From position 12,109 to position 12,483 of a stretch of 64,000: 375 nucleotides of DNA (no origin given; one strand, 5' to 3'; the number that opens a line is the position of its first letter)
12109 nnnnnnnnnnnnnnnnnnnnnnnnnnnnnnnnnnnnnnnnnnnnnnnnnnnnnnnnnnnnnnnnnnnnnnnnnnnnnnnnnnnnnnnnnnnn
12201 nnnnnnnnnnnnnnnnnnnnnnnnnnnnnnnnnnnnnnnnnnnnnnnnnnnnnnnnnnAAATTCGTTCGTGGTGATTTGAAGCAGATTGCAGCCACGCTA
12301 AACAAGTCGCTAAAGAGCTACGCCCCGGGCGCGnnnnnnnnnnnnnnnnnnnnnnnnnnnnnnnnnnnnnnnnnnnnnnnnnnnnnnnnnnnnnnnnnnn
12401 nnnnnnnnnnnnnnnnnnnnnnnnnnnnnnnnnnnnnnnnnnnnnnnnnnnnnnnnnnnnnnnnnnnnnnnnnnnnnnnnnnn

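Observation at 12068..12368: SAM-II-clan riboswitch-like element in the metH leader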

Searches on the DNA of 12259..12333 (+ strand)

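Call 38: build_rna_model(alignment_id=A1, structure=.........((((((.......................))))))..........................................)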
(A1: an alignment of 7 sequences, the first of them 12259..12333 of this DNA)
Model R1 built from alignment A1 (7 sequences, 86 columns); structure: as given.
model positions 75; base pairs 6; branch points 0; effective number of sequences 4.17; information 0.753 bits per position. Calibrated on 0.2 Mb of random sequence (short: E-values are rough).
structure used (alignment columns):
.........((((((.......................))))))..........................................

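Call 39: search_with_rna_model(model_id=R1, sources=[L001, L003, L004, L005, L006, L007, L009, L010, L011, L013, L015, L016, L017, L018, L019, L020, L022, L023, L024, L025, L026, L028, L029, L030, L031, L032, L033, L034, L035, L036, L037, L039, L040, L041, L043, L044, L045, L046, L047, L048, L049, L050, L051, L052, L053, L054, L057, L058, L059, L061, L062, L063, L064, L065, L066, L068, L069, L070, L073, L074, L076, L077, L078, L079, L080, L002, L008, L021, L027, L071, L072, window], max_evalue=1)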
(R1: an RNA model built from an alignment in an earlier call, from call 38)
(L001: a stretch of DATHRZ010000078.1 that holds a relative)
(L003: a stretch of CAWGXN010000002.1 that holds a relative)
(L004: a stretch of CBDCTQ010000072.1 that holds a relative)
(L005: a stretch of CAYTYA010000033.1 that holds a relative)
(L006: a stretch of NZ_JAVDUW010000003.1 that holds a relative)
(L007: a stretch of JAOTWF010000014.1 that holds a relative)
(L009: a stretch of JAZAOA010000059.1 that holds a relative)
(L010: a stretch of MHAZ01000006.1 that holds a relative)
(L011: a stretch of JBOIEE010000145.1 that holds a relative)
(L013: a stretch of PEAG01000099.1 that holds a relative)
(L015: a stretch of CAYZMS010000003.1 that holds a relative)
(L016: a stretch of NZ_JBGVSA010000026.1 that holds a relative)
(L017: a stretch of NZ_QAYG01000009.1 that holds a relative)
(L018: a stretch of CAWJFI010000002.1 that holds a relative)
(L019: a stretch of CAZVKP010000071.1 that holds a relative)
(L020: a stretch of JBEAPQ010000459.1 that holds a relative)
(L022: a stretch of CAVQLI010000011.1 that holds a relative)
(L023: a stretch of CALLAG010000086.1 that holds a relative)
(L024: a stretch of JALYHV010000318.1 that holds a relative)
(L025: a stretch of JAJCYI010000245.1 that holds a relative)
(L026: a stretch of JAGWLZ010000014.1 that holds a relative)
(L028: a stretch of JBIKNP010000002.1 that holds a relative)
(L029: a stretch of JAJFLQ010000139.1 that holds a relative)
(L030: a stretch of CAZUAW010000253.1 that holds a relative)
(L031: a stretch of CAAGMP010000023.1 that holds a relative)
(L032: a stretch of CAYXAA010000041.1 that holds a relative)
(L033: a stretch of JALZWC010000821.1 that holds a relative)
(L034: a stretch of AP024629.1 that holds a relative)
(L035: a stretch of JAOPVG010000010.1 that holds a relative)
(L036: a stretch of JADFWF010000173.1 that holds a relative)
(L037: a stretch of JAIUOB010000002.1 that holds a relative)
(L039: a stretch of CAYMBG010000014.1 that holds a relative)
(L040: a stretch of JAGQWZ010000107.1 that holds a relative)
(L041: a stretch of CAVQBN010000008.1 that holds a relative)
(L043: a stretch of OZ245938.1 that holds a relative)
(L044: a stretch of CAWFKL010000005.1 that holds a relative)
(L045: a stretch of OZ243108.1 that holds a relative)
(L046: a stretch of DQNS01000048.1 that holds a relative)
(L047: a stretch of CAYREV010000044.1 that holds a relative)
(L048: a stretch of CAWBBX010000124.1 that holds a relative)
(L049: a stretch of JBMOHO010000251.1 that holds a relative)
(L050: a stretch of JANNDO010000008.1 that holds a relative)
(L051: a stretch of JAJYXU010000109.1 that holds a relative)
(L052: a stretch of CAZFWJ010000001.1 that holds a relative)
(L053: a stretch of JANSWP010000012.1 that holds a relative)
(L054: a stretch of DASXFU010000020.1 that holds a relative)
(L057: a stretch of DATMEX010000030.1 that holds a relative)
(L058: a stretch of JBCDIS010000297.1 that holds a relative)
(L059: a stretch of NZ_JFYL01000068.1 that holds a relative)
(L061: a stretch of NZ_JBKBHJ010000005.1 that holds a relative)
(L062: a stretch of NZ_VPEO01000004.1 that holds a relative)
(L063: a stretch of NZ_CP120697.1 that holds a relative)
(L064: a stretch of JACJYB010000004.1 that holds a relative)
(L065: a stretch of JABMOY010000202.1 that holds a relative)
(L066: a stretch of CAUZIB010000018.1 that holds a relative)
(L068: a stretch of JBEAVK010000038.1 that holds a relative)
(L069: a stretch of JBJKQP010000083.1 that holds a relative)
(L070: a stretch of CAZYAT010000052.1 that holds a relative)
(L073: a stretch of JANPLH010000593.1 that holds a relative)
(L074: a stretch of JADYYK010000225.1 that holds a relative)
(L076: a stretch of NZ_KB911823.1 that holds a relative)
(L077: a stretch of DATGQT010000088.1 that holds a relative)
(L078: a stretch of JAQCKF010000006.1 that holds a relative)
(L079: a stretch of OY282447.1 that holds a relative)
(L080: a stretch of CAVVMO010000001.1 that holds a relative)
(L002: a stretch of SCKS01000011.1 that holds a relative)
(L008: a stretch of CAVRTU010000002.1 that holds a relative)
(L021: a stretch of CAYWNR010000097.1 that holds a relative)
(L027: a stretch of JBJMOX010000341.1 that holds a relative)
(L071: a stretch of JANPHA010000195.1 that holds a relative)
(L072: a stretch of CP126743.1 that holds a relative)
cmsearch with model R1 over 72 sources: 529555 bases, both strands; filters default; matches with E-value up to 1: 10.
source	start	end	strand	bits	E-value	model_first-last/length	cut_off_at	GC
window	12259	12333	+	84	1.2e-20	1-75/75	no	0.53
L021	2826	2901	+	77.3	8.6e-19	1-75/75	no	0.63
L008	2844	2916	+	76.4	1.6e-18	1-75/75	no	0.58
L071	2864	2940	+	73.2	1.2e-17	1-75/75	no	0.57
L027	2837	2910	+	67.2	5.7e-16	1-75/75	no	0.55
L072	2834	2914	+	65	2.4e-15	1-75/75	no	0.53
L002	2895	2974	+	62.5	1.1e-14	1-75/75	no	0.51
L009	2894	2973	+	42.4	4.5e-09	1-75/75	no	0.35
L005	2894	2974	+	36.5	2.1e-07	1-75/75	no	0.4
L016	2825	2904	+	35.4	4e-07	1-75/75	no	0.59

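Call 40: search_with_rna_model(model_id=R1, sources=[L081, L082, L083, L084, L085, L086, L087, L088, L089, L090, L091, L092, L093, L094, L095, L096, L097, L098, L099, L100, L101, L102, L103, L104, L105, L106, L107, L108, L109, L110, L111, L112, L113, L114, L115, L116, L117, L118, L119, L120, L121, L122, L123, L124, L125, L126, L127, L128, L129, L130, L131, L132, L133, L134, L135, L136, L137, L138, L139, L140, L141, L142, L143, L144, L145, L146, L147, L148, L149, L150, L151, L152, L153, L154, L155, L156, L157, L158, L159, L160], max_evalue=1)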
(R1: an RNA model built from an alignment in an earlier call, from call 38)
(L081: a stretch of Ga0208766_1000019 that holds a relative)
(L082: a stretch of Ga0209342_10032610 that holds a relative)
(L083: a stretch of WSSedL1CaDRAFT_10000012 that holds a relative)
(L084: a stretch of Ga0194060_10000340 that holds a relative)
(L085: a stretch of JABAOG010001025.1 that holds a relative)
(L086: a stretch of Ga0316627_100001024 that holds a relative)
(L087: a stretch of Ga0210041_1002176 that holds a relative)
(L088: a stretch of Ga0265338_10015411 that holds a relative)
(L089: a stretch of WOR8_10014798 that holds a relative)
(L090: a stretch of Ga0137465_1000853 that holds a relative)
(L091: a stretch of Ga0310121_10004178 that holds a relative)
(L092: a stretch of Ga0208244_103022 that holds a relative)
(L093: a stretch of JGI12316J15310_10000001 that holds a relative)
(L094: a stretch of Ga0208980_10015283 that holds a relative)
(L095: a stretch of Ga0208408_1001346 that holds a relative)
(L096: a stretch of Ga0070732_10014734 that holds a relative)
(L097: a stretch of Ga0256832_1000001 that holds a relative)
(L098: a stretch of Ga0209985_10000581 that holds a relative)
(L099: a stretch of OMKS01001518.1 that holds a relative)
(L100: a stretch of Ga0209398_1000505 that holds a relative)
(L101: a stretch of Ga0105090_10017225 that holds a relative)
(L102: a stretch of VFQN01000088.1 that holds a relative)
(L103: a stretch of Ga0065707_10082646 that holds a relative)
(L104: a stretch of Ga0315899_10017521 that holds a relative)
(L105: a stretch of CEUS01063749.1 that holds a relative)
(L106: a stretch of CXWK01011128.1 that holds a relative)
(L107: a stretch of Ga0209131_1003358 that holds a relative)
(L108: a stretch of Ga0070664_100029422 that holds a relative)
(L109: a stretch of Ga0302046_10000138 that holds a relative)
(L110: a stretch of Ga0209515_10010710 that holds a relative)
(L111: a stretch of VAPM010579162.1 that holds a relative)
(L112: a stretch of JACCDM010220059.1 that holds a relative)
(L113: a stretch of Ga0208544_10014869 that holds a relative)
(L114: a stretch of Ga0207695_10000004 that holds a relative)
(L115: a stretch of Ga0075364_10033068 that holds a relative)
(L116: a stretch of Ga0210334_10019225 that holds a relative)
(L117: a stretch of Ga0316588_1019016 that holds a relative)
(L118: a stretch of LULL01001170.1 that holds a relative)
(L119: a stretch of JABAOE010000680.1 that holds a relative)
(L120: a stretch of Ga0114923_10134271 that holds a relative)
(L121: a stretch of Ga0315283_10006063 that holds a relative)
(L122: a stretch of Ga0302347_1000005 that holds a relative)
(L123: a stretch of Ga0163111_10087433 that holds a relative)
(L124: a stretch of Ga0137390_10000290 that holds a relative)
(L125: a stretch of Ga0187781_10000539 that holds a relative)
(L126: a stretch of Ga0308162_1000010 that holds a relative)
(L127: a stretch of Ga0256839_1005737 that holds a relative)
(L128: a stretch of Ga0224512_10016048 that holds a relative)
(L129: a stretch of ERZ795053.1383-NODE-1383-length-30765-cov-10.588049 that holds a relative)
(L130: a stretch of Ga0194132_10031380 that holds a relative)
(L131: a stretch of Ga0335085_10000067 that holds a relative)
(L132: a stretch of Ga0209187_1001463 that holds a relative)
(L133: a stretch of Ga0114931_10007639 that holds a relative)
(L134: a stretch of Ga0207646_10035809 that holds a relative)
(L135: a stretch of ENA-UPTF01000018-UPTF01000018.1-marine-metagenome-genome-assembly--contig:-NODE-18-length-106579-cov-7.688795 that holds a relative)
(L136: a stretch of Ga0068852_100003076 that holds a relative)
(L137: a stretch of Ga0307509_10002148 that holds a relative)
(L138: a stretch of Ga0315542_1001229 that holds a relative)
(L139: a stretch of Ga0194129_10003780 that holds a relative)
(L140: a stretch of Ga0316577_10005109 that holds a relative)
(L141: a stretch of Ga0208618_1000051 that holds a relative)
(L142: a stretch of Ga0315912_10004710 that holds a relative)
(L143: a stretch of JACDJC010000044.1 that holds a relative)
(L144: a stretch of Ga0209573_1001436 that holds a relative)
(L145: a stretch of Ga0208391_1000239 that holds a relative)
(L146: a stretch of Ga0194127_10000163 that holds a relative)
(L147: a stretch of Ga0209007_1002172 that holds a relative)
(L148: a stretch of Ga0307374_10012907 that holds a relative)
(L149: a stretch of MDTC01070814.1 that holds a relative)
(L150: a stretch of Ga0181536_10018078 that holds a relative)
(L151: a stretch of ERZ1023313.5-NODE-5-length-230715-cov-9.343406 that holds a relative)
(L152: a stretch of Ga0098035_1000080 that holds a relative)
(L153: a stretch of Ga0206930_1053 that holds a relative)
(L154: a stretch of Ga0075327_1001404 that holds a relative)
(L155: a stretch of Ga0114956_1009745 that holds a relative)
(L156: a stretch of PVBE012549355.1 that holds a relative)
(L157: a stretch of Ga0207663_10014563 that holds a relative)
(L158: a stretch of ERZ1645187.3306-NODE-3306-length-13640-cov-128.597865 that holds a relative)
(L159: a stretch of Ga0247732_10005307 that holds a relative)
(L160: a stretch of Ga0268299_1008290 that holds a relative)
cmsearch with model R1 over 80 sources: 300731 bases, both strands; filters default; matches with E-value up to 1: 12.
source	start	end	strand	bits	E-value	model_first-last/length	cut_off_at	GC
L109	1379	1454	+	67.1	3.4e-16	1-75/75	no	0.59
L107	1365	1441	+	55.5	6e-13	1-75/75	no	0.52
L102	1356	1433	+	55.3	6.6e-13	1-75/75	no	0.65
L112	481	555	+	52.3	4.7e-12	1-75/75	no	0.65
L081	1392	1467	+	50.9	1.1e-11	1-75/75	no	0.36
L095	1402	1474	+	43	1.8e-09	1-75/75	no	0.41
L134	1385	1442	+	23.3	0.00056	10-64/75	no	0.5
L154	1352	1375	+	21.4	0.0019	13-36/75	no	0.58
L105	1370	1393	+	16.6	0.041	13-36/75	no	0.54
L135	1347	1370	+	14.5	0.16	13-36/75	no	0.58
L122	1784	1834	+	12.4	0.61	1-75/75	no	0.51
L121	1044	1092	-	12.1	0.75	1-75/75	no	0.63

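Call 41: search_with_rna_model(model_id=R1, sources=[window, L021, L008, L071, L027, L072, L002, L009, L005, L016, L109, L107, L102, L112, L081, L095, L134], max_evalue=0.001, make_alignment=true)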
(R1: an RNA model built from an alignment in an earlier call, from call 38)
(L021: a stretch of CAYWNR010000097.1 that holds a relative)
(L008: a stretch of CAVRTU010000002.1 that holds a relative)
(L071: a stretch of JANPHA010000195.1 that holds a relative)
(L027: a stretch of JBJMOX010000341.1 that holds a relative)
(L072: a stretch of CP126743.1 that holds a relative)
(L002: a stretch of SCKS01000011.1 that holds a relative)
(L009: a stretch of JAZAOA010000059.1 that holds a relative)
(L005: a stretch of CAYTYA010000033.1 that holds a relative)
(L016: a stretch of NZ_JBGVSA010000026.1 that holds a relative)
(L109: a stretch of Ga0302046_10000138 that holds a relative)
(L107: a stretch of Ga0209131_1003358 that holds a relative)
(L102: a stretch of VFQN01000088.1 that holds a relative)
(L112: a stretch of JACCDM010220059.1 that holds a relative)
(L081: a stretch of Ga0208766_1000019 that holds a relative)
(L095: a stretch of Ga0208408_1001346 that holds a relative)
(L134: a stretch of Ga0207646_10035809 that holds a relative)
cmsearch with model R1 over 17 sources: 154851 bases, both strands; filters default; matches with E-value up to 0.001: 17.
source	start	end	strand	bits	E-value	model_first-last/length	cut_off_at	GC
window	12259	12333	+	84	3.4e-21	1-75/75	no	0.53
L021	2826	2901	+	77.3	2.5e-19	1-75/75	no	0.63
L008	2844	2916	+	76.4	4.6e-19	1-75/75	no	0.58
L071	2864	2940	+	73.2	3.4e-18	1-75/75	no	0.57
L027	2837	2910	+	67.2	1.7e-16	1-75/75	no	0.55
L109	1379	1454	+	67.1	1.8e-16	1-75/75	no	0.59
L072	2834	2914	+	65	6.9e-16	1-75/75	no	0.53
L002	2895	2974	+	62.5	3.3e-15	1-75/75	no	0.51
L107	1365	1441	+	55.5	3.1e-13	1-75/75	no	0.52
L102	1356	1433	+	55.3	3.4e-13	1-75/75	no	0.65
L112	481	555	+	52.3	2.4e-12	1-75/75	no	0.65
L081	1392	1467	+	50.9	5.7e-12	1-75/75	no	0.36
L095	1402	1474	+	43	9.4e-10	1-75/75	no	0.41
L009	2894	2973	+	42.4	1.3e-09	1-75/75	no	0.35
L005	2894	2974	+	36.5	6.1e-08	1-75/75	no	0.4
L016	2825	2904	+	35.4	1.2e-07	1-75/75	no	0.59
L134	1385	1442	+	23.3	0.00029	10-64/75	no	0.5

Alignment A2: 17 matches aligned to the model, 92 columns, each read 5' to 3' on its own strand. Consensus structure (alignment columns), stored with it:
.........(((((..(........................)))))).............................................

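Call 53: search_with_rna_model(model_id=R1, sources=[L161, L162, L163], max_evalue=1)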
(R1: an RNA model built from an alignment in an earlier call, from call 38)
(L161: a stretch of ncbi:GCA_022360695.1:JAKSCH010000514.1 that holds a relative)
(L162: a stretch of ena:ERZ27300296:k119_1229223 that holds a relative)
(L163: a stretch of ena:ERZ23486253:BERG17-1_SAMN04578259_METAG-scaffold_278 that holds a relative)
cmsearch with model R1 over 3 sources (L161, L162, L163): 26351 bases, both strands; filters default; matches with E-value up to 1: 3.
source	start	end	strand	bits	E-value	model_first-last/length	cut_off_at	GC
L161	2755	2829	+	76.5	7e-20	1-75/75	no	0.55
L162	1693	1767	+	74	3.5e-19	1-75/75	no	0.59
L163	1399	1473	+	74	3.5e-19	1-75/75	no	0.59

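Call 59: search_with_rna_model(model_id=R1, sources=[L164, L165, L166, L001, L037], max_evalue=10, filters=off)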
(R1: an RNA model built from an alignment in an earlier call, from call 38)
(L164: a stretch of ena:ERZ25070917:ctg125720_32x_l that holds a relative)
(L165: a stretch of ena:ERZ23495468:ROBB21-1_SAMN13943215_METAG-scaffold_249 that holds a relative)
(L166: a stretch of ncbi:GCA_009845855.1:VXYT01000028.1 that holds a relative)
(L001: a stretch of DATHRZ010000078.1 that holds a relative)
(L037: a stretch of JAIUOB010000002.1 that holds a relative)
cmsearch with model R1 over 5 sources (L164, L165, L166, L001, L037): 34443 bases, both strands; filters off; matches with E-value up to 10: 11.
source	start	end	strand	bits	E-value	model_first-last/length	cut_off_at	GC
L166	1322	1395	+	63.8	3.2e-16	1-75/75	no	0.61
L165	1388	1461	+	62.6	7e-16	1-75/75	no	0.61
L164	1387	1460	+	60.3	3.1e-15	1-75/75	no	0.59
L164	1446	1483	-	9.9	0.35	1-75/75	no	0.66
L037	6021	6046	+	7.9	1.2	10-52/75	no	0.65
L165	1447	1484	-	5.9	4.5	1-75/75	no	0.71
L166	1381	1418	-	5.9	4.5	1-75/75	no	0.71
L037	3899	3926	-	5.3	6.7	11-38/75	no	0.79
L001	2995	3011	+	5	7.8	19-33/75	no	0.53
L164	325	367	-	5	8.1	1-75/75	no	0.65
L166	261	303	-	5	8.1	1-75/75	no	0.65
